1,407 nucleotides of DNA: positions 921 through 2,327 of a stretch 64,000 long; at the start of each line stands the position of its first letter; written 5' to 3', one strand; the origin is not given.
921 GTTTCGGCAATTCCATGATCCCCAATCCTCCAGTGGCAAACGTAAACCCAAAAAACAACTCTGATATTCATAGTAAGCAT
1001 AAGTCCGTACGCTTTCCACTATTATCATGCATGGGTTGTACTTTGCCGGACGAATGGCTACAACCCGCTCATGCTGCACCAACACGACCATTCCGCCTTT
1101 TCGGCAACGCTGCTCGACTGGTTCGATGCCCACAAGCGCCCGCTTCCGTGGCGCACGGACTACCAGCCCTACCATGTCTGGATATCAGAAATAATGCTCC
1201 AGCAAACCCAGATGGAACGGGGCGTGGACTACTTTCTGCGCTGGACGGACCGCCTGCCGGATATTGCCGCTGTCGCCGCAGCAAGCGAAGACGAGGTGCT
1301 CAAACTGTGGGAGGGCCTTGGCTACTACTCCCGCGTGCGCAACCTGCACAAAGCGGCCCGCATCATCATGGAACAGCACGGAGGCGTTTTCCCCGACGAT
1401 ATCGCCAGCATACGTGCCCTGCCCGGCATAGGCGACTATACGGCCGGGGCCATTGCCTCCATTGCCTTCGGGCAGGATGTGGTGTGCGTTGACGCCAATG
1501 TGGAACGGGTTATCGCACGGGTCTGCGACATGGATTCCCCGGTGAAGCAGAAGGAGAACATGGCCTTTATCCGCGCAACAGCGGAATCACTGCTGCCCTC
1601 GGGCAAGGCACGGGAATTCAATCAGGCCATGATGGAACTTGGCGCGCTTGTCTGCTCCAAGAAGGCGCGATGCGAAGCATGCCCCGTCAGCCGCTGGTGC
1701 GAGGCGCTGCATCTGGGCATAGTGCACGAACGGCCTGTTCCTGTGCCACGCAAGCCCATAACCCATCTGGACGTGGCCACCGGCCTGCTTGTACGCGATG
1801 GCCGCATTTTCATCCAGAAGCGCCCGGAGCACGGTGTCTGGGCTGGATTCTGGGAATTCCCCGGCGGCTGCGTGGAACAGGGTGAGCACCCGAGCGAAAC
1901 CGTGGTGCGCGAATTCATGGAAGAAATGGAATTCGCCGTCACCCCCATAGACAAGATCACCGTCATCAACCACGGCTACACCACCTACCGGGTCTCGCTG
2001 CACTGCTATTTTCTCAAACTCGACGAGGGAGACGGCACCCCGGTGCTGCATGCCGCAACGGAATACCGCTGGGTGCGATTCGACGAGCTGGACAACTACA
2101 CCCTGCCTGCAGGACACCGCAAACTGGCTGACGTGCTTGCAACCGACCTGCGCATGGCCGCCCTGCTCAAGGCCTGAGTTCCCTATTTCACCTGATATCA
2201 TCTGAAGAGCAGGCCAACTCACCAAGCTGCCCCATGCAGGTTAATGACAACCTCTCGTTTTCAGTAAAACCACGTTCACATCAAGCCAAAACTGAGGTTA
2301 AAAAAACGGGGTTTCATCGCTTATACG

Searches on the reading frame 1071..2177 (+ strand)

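Call 84: search_protein_families(library=pfam, proteins=[window:1071-2177:+], max_evalue=0.00001)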
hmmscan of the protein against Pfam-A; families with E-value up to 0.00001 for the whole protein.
window:1071-2177:+ (368 aa): 4 families
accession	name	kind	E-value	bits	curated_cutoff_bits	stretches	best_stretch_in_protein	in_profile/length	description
PF14815.12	NUDIX_4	-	4.6e-28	97.7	35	1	238-353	3-111/113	NUDIX domain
PF00730.31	HhH-GPD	-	1.8e-19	70.5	26.2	1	38-157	1-92/108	HhH-GPD superfamily base excision DNA repair protein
PF00293.34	NUDIX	-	2.8e-16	60.2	21.1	1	235-353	4-131/134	NUDIX domain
PF00633.29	HHH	-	4.6e-07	29.8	24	1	103-131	2-30/30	Helix-hairpin-helix motif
